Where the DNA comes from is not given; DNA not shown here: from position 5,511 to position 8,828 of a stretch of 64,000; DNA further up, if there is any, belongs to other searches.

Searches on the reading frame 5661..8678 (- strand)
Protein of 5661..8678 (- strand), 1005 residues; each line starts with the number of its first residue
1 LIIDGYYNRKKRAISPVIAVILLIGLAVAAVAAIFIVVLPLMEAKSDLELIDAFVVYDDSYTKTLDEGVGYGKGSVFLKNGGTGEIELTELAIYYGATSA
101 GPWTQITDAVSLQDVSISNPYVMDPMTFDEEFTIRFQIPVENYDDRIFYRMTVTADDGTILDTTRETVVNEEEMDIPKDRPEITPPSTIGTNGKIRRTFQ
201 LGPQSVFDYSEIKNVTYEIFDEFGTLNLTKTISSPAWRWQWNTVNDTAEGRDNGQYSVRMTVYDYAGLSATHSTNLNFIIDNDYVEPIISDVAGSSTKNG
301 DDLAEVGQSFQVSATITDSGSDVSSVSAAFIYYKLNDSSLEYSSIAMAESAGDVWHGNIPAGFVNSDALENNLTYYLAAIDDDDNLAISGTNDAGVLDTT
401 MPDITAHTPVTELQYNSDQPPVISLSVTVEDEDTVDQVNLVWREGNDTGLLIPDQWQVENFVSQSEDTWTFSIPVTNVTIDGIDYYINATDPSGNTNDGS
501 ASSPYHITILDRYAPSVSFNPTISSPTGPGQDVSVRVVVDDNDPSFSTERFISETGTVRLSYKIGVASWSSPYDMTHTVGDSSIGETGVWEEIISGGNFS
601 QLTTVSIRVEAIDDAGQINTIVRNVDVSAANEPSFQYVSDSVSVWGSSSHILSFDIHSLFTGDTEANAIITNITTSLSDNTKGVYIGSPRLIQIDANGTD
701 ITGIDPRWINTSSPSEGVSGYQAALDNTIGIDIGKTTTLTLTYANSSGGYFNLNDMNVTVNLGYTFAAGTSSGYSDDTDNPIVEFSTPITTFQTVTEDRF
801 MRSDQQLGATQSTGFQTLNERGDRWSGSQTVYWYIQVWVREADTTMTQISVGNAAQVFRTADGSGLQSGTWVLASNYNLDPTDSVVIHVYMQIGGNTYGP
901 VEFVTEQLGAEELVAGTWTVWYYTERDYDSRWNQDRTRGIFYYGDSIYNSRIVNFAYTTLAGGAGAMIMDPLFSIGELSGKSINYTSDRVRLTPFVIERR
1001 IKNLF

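Call 25: search_protein_families(library=pfam, proteins=[window:5661-8678:-], max_evalue=0.001)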
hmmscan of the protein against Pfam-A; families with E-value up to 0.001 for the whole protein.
window:5661-8678:- (1005 aa): 2 families
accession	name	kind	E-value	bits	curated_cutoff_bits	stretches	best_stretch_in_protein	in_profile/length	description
PF23960.2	DUF7289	-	1.5e-05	25.1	27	1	12-76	1-69/238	Family of unknown function (DUF7289)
PF07790.16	Pilin_N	-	0.00085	20.6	25.2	1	12-82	1-60/78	Archaeal Type IV pilin, N-terminal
